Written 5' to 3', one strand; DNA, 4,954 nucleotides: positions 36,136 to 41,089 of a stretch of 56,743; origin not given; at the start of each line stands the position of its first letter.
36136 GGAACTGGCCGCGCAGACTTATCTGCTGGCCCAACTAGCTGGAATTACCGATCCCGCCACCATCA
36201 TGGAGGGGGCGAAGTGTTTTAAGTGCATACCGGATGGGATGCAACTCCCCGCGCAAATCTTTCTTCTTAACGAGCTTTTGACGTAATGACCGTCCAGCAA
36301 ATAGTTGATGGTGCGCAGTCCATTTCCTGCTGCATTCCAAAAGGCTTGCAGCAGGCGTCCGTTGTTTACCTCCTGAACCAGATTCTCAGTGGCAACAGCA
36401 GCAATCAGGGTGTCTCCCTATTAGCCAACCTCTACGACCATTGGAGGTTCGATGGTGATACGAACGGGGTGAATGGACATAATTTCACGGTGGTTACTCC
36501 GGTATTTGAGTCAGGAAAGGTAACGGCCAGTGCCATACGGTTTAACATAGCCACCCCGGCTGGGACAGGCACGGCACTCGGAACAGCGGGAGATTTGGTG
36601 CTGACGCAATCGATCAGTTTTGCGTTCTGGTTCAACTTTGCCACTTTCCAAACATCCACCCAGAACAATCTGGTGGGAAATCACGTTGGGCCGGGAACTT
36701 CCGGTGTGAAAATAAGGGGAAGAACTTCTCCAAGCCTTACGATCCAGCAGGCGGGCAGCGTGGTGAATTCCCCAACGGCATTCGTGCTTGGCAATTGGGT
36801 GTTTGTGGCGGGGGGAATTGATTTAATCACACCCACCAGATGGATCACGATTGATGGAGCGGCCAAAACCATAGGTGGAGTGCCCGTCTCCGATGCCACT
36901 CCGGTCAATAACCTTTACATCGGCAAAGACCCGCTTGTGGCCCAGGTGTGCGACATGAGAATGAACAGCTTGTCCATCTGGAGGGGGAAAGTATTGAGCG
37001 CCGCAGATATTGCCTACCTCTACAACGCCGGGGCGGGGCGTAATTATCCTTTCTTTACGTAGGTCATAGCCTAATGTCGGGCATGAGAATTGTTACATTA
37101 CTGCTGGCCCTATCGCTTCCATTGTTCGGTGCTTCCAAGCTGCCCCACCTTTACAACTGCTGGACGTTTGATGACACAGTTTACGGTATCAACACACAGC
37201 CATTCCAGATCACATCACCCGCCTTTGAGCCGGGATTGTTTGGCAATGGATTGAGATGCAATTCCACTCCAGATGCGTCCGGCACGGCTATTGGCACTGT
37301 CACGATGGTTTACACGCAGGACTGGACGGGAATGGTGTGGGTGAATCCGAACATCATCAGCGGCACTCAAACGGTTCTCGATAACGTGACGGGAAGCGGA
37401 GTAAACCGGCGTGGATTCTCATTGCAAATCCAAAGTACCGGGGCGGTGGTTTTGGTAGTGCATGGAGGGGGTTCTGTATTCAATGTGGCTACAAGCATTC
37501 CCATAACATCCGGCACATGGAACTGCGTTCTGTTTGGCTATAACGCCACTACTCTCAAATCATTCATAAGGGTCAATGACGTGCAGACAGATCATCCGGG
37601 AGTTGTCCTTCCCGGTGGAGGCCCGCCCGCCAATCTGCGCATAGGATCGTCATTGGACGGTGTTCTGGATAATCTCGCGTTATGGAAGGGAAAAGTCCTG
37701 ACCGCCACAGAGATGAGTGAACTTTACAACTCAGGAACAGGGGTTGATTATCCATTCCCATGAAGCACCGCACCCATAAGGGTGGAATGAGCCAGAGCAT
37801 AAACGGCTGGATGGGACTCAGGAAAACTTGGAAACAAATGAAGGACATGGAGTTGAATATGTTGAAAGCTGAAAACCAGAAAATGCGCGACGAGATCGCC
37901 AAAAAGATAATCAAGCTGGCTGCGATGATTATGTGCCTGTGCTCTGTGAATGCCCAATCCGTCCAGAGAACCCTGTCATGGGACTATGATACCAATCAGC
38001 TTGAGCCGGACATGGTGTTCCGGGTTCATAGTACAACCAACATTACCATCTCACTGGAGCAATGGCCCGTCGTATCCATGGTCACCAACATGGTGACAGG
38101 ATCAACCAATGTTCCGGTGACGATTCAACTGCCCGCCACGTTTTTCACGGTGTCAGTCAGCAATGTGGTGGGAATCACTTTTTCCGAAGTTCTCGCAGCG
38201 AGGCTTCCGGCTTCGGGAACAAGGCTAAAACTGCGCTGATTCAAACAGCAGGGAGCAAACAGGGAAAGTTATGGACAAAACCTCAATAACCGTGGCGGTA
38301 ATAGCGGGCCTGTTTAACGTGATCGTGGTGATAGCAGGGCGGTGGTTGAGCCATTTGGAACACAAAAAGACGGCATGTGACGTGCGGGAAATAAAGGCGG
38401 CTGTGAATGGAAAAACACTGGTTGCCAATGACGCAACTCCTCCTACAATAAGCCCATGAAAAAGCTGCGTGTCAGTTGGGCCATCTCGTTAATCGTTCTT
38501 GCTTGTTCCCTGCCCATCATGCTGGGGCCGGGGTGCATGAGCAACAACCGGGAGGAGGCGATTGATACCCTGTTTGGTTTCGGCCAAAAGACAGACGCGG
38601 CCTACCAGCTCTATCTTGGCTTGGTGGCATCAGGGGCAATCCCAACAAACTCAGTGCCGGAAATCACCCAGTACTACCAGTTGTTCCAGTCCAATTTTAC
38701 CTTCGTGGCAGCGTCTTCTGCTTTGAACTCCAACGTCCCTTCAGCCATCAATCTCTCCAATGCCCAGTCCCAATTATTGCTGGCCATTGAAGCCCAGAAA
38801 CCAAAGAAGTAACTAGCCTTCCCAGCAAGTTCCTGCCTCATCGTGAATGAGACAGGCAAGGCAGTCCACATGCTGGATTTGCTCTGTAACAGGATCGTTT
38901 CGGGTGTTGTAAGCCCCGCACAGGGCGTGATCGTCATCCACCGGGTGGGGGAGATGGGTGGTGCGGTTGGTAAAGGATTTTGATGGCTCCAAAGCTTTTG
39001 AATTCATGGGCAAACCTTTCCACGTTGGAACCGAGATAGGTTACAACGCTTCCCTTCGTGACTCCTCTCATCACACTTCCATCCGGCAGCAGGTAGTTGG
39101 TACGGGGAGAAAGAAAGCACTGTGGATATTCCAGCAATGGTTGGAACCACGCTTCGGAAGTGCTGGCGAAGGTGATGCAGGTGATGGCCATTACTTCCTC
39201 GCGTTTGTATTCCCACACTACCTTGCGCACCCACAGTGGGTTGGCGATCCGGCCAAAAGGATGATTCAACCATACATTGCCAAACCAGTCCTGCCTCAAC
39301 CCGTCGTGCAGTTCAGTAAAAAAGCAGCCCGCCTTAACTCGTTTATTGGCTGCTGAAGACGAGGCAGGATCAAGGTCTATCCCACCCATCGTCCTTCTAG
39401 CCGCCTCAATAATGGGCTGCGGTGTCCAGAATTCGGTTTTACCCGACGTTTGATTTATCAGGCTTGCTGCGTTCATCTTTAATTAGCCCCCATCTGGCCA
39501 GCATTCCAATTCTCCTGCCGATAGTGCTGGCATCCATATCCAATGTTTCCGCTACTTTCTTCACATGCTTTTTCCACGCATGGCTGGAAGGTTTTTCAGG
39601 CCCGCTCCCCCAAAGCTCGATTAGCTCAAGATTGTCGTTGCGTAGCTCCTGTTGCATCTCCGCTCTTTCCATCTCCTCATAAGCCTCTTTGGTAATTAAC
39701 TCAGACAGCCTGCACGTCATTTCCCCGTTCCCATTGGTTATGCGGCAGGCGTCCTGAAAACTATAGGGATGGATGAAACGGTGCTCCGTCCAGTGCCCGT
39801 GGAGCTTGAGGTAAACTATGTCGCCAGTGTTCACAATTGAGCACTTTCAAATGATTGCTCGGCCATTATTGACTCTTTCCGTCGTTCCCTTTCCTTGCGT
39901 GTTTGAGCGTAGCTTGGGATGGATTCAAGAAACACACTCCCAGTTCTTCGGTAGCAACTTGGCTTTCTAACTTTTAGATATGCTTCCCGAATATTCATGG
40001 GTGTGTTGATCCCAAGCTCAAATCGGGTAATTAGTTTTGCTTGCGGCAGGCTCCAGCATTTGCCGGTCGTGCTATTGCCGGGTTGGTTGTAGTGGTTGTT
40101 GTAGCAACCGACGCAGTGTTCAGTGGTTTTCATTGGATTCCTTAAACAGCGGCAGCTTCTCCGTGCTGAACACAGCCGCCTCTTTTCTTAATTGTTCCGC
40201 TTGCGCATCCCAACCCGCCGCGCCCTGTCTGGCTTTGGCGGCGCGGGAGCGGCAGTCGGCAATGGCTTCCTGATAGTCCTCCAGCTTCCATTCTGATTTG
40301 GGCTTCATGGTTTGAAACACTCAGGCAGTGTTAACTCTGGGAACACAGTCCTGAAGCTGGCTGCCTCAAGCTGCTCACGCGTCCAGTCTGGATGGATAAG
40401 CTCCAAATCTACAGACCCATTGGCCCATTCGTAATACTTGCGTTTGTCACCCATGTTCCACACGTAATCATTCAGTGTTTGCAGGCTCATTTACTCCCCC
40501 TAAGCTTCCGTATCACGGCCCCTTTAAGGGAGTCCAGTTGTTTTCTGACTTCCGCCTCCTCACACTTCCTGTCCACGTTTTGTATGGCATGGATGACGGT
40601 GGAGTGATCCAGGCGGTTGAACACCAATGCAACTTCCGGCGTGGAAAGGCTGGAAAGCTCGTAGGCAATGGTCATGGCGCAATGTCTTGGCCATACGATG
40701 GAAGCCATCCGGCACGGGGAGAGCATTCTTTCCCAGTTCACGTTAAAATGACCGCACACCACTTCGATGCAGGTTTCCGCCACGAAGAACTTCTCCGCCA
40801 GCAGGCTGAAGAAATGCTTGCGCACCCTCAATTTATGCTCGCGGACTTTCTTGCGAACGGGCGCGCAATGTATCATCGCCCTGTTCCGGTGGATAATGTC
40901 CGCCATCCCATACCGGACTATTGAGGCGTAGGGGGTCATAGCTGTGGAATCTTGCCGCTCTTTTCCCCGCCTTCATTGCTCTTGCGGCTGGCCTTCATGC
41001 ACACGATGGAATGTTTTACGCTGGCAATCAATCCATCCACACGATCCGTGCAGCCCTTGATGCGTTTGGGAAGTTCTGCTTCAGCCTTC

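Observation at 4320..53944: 11-mer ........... marks operon starts about 30 nt from start codons (candidate leaderless units)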

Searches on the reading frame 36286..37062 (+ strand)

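Call 32: search_protein_families(library=pfam, max_evalue=0.01, proteins=[window:36286-37062:+])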
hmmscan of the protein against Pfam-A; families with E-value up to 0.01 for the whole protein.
window:36286-37062:+ (258 aa): 1 family
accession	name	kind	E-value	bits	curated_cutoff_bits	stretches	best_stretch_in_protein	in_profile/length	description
PF13385.13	Laminin_G_3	-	3.5e-09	37.4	27.6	1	100-243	9-151/151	Concanavalin A-like lectin/glucanases superfamily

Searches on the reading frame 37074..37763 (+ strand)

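Call 32: search_protein_families(library=pfam, max_evalue=0.01, proteins=[window:37074-37763:+])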
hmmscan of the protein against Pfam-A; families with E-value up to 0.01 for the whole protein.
window:37074-37763:+ (229 aa): 1 family
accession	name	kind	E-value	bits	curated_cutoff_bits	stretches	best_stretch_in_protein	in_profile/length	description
PF13385.13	Laminin_G_3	-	7.1e-11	42.9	27.6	1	73-213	9-149/151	Concanavalin A-like lectin/glucanases superfamily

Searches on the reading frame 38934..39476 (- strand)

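Call 30: search_protein_families(library=pfam, max_evalue=0.01, proteins=[window:38934-39476:-])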
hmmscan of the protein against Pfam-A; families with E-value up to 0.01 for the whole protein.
window:38934-39476:- (180 aa): 1 family
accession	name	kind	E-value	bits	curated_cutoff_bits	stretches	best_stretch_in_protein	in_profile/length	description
PF05869.16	Dam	-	7.1e-10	39.2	28.1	1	16-113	12-105/169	DNA N-6-adenine-methyltransferase (Dam)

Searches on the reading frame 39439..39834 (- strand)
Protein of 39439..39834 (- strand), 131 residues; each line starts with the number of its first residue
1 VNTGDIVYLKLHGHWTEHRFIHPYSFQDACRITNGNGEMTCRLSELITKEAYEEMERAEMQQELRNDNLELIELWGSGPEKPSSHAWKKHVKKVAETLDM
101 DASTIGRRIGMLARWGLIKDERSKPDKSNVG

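Call 30: search_protein_families(library=pfam, max_evalue=0.01, proteins=[window:39439-39834:-])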
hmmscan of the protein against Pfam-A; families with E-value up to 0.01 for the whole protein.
window:39439-39834:- (131 aa): 1 family
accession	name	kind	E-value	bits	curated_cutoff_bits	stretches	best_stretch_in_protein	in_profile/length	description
PF25212.1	HVO_A0114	-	0.0035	17.5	27.6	0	58-123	14-71/84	HVO_A0114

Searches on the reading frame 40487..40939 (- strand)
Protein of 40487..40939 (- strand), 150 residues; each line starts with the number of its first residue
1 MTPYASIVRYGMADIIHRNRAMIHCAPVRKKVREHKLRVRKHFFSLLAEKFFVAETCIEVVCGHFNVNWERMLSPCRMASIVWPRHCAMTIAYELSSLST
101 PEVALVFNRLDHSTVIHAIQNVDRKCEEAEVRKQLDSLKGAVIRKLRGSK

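Call 29: search_protein_families(library=pfam, max_evalue=0.01, proteins=[window:40487-40939:-])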
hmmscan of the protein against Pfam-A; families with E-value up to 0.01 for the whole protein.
window:40487-40939:- (150 aa): 1 family
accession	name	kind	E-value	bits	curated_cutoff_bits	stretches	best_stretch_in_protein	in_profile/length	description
PF08299.17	Bac_DnaA_C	-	2.1e-18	66.5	31.5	1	55-122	2-69/69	Bacterial dnaA protein helix-turn-helix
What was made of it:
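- Tried and rejected: The window encodes a DnaA-domain-IV-like HTH protein (40487-40939, call 29) and the box shares TCCAC with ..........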

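Call 36: search_protein_families(library=phrogs, max_evalue=0.01, proteins=[window:40487-40939:-])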
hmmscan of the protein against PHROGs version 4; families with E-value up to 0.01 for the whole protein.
window:40487-40939:- (150 aa): 1 family
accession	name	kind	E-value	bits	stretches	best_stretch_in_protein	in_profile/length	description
phrog_16091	-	unknown function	0.0055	17.9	0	54-135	12-100/131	-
